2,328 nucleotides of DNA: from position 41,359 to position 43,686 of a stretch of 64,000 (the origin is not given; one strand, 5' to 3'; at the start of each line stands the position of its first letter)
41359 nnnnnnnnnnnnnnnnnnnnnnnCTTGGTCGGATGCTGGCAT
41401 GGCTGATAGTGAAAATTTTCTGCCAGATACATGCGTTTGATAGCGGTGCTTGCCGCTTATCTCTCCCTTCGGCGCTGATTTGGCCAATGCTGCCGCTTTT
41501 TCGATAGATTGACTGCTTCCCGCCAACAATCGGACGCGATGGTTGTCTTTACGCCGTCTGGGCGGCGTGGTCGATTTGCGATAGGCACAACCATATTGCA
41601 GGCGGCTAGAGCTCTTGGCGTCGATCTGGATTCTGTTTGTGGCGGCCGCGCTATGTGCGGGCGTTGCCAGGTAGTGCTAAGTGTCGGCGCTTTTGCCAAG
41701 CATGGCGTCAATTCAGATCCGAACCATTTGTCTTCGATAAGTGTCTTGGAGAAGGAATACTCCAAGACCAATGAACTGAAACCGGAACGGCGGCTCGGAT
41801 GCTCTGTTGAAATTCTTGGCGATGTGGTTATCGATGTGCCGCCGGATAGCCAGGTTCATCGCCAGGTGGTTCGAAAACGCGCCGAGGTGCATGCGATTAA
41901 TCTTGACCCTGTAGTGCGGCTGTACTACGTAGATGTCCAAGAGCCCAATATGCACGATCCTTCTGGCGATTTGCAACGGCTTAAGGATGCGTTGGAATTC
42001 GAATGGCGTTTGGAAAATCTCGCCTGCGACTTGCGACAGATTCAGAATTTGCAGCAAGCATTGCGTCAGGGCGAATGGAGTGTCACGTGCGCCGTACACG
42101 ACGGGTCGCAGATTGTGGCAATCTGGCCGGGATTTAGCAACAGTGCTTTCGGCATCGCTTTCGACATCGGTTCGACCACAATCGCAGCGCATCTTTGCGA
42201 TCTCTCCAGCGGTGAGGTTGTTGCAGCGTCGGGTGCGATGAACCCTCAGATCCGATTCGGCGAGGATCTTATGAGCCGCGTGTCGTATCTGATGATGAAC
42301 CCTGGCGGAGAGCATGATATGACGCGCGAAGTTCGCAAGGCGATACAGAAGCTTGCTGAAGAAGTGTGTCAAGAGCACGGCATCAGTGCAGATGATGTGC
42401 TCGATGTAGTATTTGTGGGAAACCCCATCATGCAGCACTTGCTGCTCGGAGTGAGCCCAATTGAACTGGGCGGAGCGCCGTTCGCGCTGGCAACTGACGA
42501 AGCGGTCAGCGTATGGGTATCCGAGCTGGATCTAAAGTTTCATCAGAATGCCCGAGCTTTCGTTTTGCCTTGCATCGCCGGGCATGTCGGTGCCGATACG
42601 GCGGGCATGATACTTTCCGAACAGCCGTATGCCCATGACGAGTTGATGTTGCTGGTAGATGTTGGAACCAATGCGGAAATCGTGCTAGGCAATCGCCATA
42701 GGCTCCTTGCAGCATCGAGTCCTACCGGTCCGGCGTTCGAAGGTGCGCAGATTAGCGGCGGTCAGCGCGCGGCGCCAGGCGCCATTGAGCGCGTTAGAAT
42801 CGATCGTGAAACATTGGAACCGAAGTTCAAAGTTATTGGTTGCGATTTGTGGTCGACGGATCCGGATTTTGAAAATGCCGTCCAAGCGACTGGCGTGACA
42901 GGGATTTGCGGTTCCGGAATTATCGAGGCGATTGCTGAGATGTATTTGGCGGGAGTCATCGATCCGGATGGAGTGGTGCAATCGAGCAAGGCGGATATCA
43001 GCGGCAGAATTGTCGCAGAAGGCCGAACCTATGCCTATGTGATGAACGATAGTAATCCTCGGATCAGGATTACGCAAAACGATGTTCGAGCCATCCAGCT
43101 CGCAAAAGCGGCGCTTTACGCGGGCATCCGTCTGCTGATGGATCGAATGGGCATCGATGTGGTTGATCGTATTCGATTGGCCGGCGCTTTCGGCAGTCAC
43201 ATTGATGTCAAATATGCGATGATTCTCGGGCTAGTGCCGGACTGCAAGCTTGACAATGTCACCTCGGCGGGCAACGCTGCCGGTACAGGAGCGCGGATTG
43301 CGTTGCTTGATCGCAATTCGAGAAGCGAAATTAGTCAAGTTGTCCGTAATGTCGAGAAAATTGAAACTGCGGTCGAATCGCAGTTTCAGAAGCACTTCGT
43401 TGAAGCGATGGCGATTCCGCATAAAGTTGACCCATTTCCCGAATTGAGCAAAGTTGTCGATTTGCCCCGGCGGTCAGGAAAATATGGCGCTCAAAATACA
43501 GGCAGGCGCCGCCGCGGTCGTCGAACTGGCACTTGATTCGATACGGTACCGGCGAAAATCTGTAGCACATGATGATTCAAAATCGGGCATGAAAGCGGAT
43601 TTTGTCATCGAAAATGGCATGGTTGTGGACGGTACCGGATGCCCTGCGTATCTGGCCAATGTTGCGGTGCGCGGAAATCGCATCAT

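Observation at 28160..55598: Six C/G homopolymers of 9-12 nt within 27.5 kb, all at gene starts or mobile-element termini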

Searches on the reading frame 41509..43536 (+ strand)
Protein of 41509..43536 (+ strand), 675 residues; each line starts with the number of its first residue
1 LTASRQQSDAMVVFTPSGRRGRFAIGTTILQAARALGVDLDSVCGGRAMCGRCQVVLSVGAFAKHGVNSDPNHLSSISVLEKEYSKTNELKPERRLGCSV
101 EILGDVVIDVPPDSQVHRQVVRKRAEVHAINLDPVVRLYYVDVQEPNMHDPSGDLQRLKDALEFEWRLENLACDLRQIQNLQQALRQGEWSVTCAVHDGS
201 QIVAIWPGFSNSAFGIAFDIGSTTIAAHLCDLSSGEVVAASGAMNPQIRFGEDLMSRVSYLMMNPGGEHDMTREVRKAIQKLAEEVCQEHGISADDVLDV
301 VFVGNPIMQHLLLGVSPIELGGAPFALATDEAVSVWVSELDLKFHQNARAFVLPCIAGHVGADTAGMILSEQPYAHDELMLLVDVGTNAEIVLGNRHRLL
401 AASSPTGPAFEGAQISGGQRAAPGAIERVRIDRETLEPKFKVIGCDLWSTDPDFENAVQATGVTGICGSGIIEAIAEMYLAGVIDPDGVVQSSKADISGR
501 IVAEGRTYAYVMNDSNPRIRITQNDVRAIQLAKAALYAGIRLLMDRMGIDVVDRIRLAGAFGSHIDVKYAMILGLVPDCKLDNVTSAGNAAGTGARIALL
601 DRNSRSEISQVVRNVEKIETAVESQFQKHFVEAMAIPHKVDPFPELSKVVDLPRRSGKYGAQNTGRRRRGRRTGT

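Call 29: search_protein_families(library=ncbifam, proteins=[window:41509-43536:+], max_evalue=0.00001)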
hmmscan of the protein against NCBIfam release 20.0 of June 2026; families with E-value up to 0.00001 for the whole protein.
window:41509-43536:+ (675 aa): 2 families
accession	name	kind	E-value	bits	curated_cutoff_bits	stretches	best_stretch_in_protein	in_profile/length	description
NF040756.1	corr_regen_AcsV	exception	1.6e-113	380.3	800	1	12-639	2-626/632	corrinoid activation/regeneration protein AcsV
TIGR04270.1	Rama_corrin_act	subfamily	6e-32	110.7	500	1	215-644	2-424/534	methylamine methyltransferase corrinoid protein reductive activase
